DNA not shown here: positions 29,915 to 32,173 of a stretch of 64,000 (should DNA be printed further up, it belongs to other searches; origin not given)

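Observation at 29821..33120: AT-rich two-gene cassette at the tmRNA 3' end: SIR2-like protein plus GHKL-ATPase/PD-(D/E)xK protein, a candidate novel anti-phage defence pair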

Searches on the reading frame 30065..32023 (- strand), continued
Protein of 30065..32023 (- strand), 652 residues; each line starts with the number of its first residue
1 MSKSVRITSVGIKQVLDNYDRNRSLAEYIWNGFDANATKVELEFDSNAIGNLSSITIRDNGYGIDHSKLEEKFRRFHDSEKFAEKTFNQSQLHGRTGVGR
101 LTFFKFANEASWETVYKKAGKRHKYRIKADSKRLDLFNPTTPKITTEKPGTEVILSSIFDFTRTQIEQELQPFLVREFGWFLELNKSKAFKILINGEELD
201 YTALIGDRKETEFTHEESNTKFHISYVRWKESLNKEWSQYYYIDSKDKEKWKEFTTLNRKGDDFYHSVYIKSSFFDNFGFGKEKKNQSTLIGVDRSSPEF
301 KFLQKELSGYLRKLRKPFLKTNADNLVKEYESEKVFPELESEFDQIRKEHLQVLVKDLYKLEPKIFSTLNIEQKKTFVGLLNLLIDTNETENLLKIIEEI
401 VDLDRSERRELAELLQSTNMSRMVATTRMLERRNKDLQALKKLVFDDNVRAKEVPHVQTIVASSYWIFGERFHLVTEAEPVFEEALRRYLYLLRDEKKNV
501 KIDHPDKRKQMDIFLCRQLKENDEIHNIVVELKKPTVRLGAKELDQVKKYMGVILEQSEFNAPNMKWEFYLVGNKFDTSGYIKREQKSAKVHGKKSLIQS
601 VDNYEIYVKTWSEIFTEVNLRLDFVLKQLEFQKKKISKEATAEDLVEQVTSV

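Call 39: predict_structure(alignment_id=A2)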
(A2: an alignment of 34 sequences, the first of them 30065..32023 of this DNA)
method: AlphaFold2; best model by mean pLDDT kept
length: 652 residues; sequences in the alignment: 34
mean_pLDDT: 81.1   pTM: 0.58
mean pLDDT of the five models: 81.1, 79.7, 78.6, 75.7, 75.5
residues with pLDDT >= 90: 199; 70-90: 331; 50-70: 81; < 50: 41
segments of 3 or more residues with pLDDT < 50: 1-3, 77-96, 283-290
pLDDT, mean of each block of 10 residues (from residue 1): 59 82 90 90 89 93 87 57 39 53 91 93 94 88 94 93 91 93 91 95 93 93 95 84 89 83 91 86 45 79 93 90 90 85 73 85 81 81 65 59 63 56 67 83 77 72 81 78 86 82 83 83 87 86 89 86 88 89 88 87 90 87 80 58 52 43
secondary structure, 60 per line:
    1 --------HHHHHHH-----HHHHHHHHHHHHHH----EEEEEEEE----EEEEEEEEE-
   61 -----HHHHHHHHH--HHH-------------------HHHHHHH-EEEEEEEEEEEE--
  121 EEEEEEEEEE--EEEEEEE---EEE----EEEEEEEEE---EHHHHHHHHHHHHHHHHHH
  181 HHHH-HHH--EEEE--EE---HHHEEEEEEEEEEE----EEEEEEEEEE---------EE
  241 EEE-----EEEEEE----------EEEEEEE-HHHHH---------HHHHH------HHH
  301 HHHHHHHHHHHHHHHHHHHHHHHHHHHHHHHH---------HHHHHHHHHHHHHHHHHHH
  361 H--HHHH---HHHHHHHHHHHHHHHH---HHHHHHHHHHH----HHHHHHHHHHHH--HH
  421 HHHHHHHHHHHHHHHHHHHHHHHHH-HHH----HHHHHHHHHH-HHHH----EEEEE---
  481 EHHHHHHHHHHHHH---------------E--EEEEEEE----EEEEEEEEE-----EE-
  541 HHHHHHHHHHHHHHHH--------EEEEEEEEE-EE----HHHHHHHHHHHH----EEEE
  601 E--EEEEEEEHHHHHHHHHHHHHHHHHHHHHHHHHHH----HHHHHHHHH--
elements in order: H9-15 H21-34 E39-46 E51-59 H66-74 H99-105 E107-118 E121-130 E133-139 E143-145 E150-158 H163-184 E191-194 E205-215 E220-229 E239-243 E249-254 E265-271 H273-277 H287-291 H298-332 H342-361 H364-367 H371-386 H390-400 H405-416 H419-445 H454-463 H465-468 E473-477 H482-494 E513-519 E524-532 H541-556 E565-573 H581-592 E597-601 E604-610 H611-637 H642-650

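Call 57: list_cluster_members(proteins=[P0121, P0158, P0181, P0186, P0162, P0205, P0126, P0224, P0213, P0001])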
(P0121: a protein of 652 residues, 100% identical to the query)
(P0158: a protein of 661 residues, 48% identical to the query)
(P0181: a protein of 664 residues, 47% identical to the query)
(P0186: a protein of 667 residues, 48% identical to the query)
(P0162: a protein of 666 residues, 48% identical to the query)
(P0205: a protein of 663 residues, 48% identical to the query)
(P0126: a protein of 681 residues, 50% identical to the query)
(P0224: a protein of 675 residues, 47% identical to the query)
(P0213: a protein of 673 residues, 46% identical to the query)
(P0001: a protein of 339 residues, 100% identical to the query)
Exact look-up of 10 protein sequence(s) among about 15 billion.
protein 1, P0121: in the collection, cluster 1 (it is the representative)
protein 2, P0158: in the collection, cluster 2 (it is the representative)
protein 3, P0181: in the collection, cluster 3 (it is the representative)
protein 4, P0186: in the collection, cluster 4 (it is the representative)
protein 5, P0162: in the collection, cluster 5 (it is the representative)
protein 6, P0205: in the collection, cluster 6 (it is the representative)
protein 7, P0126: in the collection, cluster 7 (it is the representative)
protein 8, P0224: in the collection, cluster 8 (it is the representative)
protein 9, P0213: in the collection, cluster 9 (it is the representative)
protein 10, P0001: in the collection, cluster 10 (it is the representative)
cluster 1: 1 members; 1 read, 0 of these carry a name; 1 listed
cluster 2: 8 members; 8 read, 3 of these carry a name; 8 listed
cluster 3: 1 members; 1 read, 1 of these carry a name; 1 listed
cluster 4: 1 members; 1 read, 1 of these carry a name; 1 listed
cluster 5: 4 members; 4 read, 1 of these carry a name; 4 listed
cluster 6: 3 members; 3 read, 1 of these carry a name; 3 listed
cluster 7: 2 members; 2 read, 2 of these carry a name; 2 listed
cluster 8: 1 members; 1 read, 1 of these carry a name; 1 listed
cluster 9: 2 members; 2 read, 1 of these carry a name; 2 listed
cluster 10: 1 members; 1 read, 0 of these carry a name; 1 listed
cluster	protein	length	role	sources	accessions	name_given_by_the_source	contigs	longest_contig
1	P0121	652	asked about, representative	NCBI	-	-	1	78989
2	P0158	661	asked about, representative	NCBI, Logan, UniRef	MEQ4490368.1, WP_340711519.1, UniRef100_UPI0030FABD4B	MAG: ATP-binding protein [Dehalococcoides mccartyi] | ATP-binding protein n=1 Tax=Dehalococcoides mccartyi TaxID=61435 RepID=UPI0030FABD4B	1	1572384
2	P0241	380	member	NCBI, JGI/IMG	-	hypothetical protein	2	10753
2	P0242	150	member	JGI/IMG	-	hypothetical protein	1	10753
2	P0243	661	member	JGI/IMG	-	-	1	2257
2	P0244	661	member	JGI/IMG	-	-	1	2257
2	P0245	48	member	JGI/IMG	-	-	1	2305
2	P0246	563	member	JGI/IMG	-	-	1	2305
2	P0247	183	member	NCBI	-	-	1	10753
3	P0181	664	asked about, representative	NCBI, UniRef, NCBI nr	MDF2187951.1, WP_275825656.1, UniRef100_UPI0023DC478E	ATP-binding protein [Paraflavitalea sp. CAU 1676] | ATP-binding protein n=1 Tax=Paraflavitalea sp. CAU 1676 TaxID=3032598 RepID=UPI0023DC478E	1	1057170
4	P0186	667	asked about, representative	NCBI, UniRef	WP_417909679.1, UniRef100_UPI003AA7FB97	ATP-binding protein [Candidatus Electronema sp. PJ] | ATP-binding protein n=1 Tax=Candidatus Electronema sp. PJ TaxID=3401572 ...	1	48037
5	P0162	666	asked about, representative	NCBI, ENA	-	-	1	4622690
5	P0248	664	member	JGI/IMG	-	hypothetical protein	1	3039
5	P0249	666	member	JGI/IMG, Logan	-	-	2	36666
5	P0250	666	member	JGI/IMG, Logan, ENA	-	-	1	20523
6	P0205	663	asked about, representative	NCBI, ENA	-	-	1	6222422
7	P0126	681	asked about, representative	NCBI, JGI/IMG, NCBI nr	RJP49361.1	MAG: ATP-binding protein [Anaerolineaceae bacterium]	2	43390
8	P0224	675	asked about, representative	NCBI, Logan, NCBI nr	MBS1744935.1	MAG: ATP-binding protein [Bacteroidetes bacterium] | ATP-binding protein [Bacteroidota bacterium]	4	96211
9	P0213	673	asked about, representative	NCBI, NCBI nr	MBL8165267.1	MAG: ATP-binding protein [Anaerolineae bacterium] | ATP-binding protein [Anaerolineae bacterium]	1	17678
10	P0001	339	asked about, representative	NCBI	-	-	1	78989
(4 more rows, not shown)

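Call 63: search_protein_families(library=padloc, alignment_id=A2, max_evalue=0.01)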
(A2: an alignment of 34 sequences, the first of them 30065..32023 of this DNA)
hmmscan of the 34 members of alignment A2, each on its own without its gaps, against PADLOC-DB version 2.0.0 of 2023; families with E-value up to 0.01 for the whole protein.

A. member 1, window:30065-32023:- (652 aa): 1 family
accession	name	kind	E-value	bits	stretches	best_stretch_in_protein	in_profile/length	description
PDLC00401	SduA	-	3.9e-05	21.2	1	410-472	201-260/404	DUF4263 domain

B. families by the number of members that match (of 34 scanned): 6 families
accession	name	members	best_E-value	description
PDLC03419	REase_II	14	1.2e-07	Type II restriction enzyme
PDLC00401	SduA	11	3.9e-05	DUF4263 domain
PDLC00402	SduA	7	0.00046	DUF4263 domain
PDLC00390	SduA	1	0.002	DUF4263 domain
PDLC02971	SP_VI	1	0.0063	-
PDLC02204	MzaB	1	0.0093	-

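Call 64: search_dna_similar(query=window:30065-32023:-, collection=plasmids, mode=protein, max_rows=25)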
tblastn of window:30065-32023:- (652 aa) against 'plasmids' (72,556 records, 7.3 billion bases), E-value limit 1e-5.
Records with a match: 47; places in all: 51; records where one place covers at least 80% of the query: 32.
Best place of each record, by identity: <60% 47.
By first word of the organism name: Streptomyces 22; Sinorhizobium 5; Phaeobacter 5; Paracoccus 3; Deinococcus 1; Paenibacillus 1; Mesorhizobium 1; Bradyrhizobium 1; Psychrobacter 1; Salmonella 1; and 6 more.
By predicted mobility (MOB-suite, as given by PLSDB): non-mobilizable 23; conjugative 15; mobilizable 9.
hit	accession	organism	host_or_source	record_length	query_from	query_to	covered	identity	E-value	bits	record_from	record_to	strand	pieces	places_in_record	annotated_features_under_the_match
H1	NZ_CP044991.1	Deinococcus sp. AJ005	single cell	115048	2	642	98%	40.2%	6e-141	461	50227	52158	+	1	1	ATP-binding protein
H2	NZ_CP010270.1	Paenibacillus polymyxa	-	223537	1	510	78%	44.8%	6e-133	438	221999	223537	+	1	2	none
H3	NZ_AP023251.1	Mesorhizobium sp. 131-2-5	Lotus japonicus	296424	12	650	98%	26.2%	4e-55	211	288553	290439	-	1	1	ATP-binding protein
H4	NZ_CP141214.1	Sinorhizobium meliloti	alfalfa,Isolate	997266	5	632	96%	26.4%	1e-52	203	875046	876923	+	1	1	ATP-binding protein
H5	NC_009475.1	Bradyrhizobium sp. BTAi1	-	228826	11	632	95%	26.2%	4e-53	205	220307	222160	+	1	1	ATP-binding protein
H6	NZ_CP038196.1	Paracoccus versutus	single cell,soil adjacent to the roots ...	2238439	24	630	93%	26.4%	5e-38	159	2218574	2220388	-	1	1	none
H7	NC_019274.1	Psychrobacter sp. DAB_AL62B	Alle alle (dovekie),guano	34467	23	632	94%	25.8%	3e-34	147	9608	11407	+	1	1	ATP-binding protein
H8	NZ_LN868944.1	Salmonella enterica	Homo sapiens,feces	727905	23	629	93%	25.8%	6e-44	177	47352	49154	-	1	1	ATP-binding protein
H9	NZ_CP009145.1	Sinorhizobium meliloti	Medicago orbicularis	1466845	24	630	93%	25.8%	2e-40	167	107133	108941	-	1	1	none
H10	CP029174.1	Methylobacterium sp. DM1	-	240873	24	630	93%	25.8%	7e-18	170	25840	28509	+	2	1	IS5-like element ISMpo7 family transposase | hypothetical protein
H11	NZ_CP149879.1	Sinorhizobium medicae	Medicago sativa,Cell Culture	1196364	24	630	93%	25.6%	6e-33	169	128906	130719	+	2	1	record has no annotation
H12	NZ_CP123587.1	Alisedimentitalea scapharcae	Anadara broughtonii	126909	24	632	93%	25.3%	4e-38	159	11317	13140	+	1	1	ATP-binding protein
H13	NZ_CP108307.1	Streptomyces sp. NBC_00015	-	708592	24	648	96%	24.4%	4e-45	181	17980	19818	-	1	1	ATP-binding protein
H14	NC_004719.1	Streptomyces avermitilis MA-4680 = NBRC 14893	-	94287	24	648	96%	24.4%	7e-38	159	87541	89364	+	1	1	ATP-binding protein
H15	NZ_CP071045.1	Streptomyces sp. CA-256286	sediment,muddy soil from torrent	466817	24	632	93%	24.8%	1e-41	170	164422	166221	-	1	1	ATP-binding protein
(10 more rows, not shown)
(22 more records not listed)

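Call 65: get_annotated_region(hit=H8, flank=6000)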
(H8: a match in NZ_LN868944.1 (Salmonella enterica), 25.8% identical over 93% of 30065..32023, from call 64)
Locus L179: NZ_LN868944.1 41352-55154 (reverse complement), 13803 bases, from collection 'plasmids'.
description: Salmonella enterica subsp. enterica serovar Senftenberg strain NCTC10384 plasmid 2, complete sequence
organism: Salmonella enterica (NCBI taxid 28150)
taxonomy: Bacteria; Pseudomonadota; Gammaproteobacteria; Enterobacterales; Enterobacteriaceae; Salmonella; Salmonella enterica
host: -; source: Homo sapiens,feces; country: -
typing (MOB-suite, as given by PLSDB): non-mobilizable
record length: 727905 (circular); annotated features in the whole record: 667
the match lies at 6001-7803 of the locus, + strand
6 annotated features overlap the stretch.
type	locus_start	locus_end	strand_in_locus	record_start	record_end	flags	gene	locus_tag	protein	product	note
CDS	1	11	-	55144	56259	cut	iroB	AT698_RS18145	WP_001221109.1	salmochelin biosynthesis C-glycosyltransferase IroB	-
CDS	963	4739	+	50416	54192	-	-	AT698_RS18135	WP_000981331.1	hypothetical protein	-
CDS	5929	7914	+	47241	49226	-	-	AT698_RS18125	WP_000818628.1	ATP-binding protein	-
CDS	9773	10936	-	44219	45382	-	-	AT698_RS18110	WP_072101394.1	HlyD family type I secretion periplasmic adaptor subunit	GO:0030253 - protein secretion by the type I secretion system [Evidence IEA]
CDS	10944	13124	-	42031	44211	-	-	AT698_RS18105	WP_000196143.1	type I secretion system permease/ATPase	GO:0055085 - transmembrane transport [Evidence IEA]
CDS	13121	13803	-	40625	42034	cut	-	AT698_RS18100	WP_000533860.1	TolC family outer membrane protein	-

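Call 66: get_annotated_region(hit=H1, flank=6000)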
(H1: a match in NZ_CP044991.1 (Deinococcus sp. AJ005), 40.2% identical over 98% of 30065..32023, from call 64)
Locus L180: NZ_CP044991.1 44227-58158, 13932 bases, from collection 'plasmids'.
description: Deinococcus sp. AJ005 plasmid p115k, complete sequence
organism: Deinococcus sp. AJ005 (NCBI taxid 2652443)
taxonomy: Bacteria; Deinococcota; Deinococci; Deinococcales; Deinococcaceae; Deinococcus; Deinococcus sp. AJ005
host: -; source: single cell; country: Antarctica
typing (MOB-suite, as given by PLSDB): non-mobilizable
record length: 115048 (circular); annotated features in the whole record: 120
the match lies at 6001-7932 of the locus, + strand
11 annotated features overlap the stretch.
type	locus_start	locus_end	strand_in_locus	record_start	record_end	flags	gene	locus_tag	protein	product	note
CDS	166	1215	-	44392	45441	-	-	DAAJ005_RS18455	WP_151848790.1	LptF/LptG family permease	-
CDS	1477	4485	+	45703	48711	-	-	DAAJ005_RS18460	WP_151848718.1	DNA methyltransferase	-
CDS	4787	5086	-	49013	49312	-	-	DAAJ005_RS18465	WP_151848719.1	hypothetical protein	-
CDS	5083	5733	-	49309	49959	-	-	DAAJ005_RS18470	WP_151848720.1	ParA family protein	-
CDS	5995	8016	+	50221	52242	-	-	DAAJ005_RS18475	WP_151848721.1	ATP-binding protein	-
CDS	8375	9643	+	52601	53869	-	-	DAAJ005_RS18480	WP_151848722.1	hypothetical protein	-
CDS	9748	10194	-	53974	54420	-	-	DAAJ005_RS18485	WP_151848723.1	NUDIX domain-containing protein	-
CDS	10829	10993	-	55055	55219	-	-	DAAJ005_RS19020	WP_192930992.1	hypothetical protein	-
CDS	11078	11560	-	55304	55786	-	-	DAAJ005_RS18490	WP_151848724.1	hypothetical protein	-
CDS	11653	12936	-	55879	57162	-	-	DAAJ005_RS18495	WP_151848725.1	hypothetical protein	-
CDS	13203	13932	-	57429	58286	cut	-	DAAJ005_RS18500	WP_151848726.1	hypothetical protein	-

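Call 67: get_annotated_region(hit=H3, flank=4000)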
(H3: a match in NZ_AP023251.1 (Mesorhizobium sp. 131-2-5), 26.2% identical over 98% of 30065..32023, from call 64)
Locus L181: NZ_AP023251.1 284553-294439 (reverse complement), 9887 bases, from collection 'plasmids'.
description: Mesorhizobium sp. 131-2-5 plasmid MesoLj131b3, complete sequence
organism: Mesorhizobium sp. 131-2-5 (NCBI taxid 2744519)
taxonomy: Bacteria; Pseudomonadota; Alphaproteobacteria; Hyphomicrobiales; Phyllobacteriaceae; Mesorhizobium; Mesorhizobium sp. 131-2-5
host: -; source: Lotus japonicus; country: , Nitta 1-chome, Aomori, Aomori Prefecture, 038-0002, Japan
typing (MOB-suite, as given by PLSDB): non-mobilizable
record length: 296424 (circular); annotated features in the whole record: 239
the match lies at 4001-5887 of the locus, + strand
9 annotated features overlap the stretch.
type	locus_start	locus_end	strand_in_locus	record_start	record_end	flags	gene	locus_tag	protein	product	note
CDS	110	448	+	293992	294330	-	-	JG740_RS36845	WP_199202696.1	type II toxin-antitoxin system RelE/ParE family toxin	-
CDS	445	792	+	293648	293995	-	-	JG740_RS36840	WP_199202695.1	helix-turn-helix domain-containing protein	-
CDS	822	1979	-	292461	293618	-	-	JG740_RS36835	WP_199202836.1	site-specific integrase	GO:0015074 - DNA integration [Evidence IEA]; GO:0006310 - DNA recombination [Evidence IEA]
CDS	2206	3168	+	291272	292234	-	-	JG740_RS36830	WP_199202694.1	DUF1403 family protein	-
CDS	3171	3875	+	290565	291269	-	-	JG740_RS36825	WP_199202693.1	SMC-Scp complex subunit ScpB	-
CDS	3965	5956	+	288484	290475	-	-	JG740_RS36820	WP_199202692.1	ATP-binding protein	-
CDS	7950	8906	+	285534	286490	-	-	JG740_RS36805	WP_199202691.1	ABC transporter permease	GO:0055085 - transmembrane transport [Evidence IEA]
CDS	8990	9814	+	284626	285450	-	-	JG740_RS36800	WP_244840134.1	ABC transporter permease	-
CDS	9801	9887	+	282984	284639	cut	-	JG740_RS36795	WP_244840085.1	ABC transporter ATP-binding protein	-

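Call 68: get_annotated_region(hit=H7, flank=4000)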
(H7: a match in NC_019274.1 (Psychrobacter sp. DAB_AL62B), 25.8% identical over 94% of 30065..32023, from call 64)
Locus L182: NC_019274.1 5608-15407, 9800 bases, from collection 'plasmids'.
description: Psychrobacter sp. DAB_AL62B plasmid pP62BP1, complete sequence
organism: Psychrobacter sp. DAB_AL62B (NCBI taxid 1028420)
taxonomy: Bacteria; Pseudomonadota; Gammaproteobacteria; Moraxellales; Moraxellaceae; Psychrobacter; Psychrobacter sp. DAB AL62B
host: -; source: Alle alle (dovekie),guano; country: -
typing (MOB-suite, as given by PLSDB): non-mobilizable
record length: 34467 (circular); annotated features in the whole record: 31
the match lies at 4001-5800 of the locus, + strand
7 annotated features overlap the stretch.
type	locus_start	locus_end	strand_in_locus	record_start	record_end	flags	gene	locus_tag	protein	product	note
CDS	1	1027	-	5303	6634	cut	drt2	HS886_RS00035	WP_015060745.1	antiviral reverse transcriptase Drt2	GO:0051607 - defense response to virus [Evidence IEA]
CDS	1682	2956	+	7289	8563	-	dcm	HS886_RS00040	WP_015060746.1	DNA (cytosine-5-)-methyltransferase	GO:0006304 - DNA modification [Evidence IEA]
CDS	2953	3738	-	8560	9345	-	-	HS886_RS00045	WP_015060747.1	LlaMI family restriction endonuclease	-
CDS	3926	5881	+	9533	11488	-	-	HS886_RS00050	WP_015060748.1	ATP-binding protein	-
CDS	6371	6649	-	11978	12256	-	-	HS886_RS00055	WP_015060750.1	hypothetical protein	-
CDS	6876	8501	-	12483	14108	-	-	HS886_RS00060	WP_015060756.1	long-chain-fatty-acid--CoA ligase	-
CDS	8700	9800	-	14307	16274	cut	-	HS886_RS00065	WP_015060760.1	alkyl sulfatase dimerization domain-containing protein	-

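Call 69: get_annotated_region(hit=H14, flank=4000)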
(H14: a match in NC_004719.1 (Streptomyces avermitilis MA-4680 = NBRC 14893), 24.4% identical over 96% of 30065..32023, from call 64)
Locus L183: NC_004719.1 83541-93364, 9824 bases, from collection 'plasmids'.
description: Streptomyces avermitilis MA-4680 = NBRC 14893 plasmid SAP1, complete sequence
organism: Streptomyces avermitilis MA-4680 = NBRC 14893 (NCBI taxid 227882)
taxonomy: Bacteria; Actinomycetota; Actinomycetes; Kitasatosporales; Streptomycetaceae; Streptomyces; Streptomyces avermitilis; Streptomyces avermitilis MA-4680 = NBRC 14893
host: -; source: -; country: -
typing (MOB-suite, as given by PLSDB): mobilizable; replicon rep_cluster_1879,rep_cluster_1910; relaxase MOBF
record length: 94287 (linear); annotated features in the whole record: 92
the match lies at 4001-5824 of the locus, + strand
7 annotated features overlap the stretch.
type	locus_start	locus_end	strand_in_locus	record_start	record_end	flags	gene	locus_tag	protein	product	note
CDS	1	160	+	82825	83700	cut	-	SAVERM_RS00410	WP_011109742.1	hypothetical protein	-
CDS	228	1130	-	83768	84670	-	-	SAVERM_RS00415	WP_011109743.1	replication-relaxation family protein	-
CDS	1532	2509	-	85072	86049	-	-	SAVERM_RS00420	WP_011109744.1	ATP-dependent DNA ligase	-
CDS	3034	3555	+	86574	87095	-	-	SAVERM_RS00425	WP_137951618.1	hypothetical protein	-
CDS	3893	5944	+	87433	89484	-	-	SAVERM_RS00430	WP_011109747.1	ATP-binding protein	-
CDS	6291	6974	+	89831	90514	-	-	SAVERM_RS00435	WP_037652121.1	tryptophan 2,3-dioxygenase family protein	GO:0019441 - tryptophan catabolic process to kynurenine [Evidence IEA]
CDS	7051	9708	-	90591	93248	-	-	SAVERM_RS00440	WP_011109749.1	DEAD/DEAH box helicase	-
